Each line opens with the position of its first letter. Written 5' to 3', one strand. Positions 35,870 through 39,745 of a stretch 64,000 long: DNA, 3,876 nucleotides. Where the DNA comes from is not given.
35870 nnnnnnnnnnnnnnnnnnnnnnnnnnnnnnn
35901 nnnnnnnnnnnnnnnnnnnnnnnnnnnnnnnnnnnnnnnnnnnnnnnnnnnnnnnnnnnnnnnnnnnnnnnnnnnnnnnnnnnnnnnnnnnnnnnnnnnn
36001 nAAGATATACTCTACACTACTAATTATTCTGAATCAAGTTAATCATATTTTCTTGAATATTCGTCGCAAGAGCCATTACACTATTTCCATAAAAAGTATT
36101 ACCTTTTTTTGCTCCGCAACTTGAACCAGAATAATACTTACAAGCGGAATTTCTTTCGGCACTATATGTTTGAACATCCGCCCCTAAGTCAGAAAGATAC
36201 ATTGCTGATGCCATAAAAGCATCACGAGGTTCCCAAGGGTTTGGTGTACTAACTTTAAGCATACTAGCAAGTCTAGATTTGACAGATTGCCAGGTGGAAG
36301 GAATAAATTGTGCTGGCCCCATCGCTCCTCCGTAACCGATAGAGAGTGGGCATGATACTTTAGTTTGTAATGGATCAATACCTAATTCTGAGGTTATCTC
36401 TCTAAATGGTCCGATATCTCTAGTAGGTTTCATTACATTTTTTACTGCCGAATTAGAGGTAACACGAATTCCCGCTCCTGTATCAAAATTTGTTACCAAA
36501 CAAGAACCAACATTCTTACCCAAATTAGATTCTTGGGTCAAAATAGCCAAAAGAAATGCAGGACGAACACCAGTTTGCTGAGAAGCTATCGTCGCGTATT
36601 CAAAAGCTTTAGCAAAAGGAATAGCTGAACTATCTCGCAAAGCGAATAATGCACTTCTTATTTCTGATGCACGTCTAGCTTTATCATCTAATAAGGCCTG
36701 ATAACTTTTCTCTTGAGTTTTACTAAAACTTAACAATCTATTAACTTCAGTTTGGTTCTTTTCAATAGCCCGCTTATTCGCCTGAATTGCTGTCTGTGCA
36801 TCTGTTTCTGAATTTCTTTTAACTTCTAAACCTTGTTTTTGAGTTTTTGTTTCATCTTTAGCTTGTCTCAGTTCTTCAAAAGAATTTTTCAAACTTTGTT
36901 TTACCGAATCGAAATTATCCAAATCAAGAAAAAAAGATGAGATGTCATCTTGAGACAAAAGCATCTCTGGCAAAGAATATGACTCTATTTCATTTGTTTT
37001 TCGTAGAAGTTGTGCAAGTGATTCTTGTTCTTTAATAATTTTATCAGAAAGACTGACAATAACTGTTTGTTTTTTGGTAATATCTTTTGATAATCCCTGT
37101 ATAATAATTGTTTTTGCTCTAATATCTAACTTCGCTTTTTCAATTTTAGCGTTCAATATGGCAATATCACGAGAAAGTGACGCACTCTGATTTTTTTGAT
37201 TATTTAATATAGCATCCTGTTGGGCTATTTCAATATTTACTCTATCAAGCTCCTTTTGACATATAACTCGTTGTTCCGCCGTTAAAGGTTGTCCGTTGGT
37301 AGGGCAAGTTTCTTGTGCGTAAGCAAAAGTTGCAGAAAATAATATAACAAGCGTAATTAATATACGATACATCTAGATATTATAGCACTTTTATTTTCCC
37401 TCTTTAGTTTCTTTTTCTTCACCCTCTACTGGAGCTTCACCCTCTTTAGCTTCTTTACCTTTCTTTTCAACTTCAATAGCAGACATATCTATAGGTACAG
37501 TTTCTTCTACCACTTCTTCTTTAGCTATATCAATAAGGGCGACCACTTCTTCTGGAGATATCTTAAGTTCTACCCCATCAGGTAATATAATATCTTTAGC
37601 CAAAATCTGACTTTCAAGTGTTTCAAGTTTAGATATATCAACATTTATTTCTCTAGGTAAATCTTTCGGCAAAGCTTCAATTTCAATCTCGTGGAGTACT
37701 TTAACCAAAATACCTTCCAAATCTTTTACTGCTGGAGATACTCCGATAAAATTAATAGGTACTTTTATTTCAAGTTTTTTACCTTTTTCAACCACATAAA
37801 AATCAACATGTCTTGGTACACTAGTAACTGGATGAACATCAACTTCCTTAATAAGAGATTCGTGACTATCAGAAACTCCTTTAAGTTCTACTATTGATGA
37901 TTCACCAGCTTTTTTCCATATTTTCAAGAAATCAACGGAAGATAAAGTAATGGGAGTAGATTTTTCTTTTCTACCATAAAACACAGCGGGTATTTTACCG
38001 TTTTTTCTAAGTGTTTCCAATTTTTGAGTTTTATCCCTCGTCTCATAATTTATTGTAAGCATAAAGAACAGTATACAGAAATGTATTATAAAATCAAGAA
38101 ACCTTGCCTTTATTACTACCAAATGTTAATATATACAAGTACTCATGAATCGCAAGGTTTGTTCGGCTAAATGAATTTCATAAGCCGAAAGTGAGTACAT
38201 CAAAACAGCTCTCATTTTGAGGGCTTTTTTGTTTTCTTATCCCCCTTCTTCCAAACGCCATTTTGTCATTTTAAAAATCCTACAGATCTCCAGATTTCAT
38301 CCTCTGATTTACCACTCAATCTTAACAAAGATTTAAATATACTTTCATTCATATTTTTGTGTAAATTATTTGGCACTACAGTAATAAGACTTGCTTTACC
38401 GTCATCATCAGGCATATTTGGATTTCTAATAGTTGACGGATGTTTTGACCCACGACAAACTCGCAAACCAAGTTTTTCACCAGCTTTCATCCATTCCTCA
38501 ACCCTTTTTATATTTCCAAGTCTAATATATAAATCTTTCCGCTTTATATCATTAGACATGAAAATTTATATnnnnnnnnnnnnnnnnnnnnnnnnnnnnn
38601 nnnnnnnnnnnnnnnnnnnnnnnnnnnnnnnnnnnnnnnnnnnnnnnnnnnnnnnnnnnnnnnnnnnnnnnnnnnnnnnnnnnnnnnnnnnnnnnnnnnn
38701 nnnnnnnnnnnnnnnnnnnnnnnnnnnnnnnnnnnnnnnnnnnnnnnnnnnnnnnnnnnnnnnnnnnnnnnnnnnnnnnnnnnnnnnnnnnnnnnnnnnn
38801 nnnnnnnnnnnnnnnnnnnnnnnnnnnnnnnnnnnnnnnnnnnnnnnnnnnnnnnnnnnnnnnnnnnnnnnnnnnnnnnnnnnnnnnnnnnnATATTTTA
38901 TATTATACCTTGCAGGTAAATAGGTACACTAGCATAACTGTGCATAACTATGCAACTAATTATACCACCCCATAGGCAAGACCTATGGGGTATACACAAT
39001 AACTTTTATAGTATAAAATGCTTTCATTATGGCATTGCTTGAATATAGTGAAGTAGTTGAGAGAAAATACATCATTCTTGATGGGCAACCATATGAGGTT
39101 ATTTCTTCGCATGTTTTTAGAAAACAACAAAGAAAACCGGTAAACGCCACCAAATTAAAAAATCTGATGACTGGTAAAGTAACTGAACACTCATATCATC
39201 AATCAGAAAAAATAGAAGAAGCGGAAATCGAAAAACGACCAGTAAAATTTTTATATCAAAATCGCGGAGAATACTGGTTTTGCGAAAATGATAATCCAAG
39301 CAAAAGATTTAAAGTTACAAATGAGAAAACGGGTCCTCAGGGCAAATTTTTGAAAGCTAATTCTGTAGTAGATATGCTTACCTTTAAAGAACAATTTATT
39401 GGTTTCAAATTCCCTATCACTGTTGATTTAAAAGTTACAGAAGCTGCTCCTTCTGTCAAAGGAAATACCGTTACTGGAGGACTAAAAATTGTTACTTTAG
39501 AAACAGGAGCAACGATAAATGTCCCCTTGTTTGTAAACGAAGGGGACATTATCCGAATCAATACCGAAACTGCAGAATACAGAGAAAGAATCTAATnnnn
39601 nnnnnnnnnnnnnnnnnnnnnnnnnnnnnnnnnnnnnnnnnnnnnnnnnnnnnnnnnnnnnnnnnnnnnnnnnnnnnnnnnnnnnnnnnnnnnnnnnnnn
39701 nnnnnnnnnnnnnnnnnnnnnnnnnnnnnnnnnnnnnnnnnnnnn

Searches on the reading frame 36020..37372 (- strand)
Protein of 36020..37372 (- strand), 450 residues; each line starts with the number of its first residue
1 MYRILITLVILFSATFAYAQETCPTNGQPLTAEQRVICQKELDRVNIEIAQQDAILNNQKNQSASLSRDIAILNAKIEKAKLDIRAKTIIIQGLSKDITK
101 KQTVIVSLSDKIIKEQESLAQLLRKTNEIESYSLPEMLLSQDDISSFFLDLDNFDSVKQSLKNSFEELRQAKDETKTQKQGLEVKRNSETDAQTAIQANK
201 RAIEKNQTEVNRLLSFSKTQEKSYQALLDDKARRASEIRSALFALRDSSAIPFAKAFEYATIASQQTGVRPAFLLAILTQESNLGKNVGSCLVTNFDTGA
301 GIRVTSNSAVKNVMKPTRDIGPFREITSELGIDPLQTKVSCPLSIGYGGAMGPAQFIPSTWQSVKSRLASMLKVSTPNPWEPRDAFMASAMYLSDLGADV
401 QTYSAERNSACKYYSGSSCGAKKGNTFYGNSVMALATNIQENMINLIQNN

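Call 32: search_protein_families(library=pfam, proteins=[window:36020-37372:-])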
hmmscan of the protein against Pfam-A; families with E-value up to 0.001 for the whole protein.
window:36020-37372:- (450 aa): 2 families
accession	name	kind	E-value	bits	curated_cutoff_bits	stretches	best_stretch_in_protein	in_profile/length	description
PF13406.11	SLT_2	-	5.8e-08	32.7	24.3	1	263-397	80-200/292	Transglycosylase SLT domain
PF01464.25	SLT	-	0.00033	20.6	21.3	0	259-402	2-85/117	Transglycosylase SLT domain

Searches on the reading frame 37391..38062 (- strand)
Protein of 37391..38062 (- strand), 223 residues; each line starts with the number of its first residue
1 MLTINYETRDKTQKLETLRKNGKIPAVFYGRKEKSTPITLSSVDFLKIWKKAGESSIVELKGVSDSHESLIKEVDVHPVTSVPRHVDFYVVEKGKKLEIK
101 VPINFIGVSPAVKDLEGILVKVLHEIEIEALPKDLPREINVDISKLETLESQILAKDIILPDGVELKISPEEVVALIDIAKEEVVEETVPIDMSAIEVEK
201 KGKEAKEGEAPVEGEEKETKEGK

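Call 48: search_protein_families(library=pfam, proteins=[window:37391-38062:-], max_evalue=0.00001)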
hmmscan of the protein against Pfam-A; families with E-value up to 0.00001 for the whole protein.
window:37391-38062:- (223 aa): 2 families
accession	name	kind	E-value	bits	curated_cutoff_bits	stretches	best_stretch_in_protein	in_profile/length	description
PF14693.11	Ribosomal_TL5_C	-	1.7e-20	73.6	27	1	96-178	1-81/84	Ribosomal protein TL5, C-terminal domain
PF01386.24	Ribosomal_L25p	-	5.6e-19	68.8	23.6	1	5-88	2-82/82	Ribosomal L25p family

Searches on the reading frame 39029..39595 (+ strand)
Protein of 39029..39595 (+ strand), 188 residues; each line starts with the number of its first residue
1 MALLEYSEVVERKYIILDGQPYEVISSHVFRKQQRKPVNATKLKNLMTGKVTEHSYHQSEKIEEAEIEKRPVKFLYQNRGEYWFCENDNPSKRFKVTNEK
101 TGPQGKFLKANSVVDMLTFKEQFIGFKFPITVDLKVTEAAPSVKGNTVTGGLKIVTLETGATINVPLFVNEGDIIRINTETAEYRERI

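Call 48: search_protein_families(library=pfam, proteins=[window:39029-39595:+], max_evalue=0.00001)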
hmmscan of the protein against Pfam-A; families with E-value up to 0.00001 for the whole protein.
window:39029-39595:+ (188 aa): 2 families
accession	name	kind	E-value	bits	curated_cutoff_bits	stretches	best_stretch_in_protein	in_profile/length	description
PF09285.17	Elong-fact-P_C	-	2.2e-24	85.4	25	1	132-187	1-56/56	Elongation factor P, C-terminal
PF08207.18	EFP_N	-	7.9e-08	32.6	23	1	15-62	11-58/58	Elongation factor P (EF-P) KOW-like domain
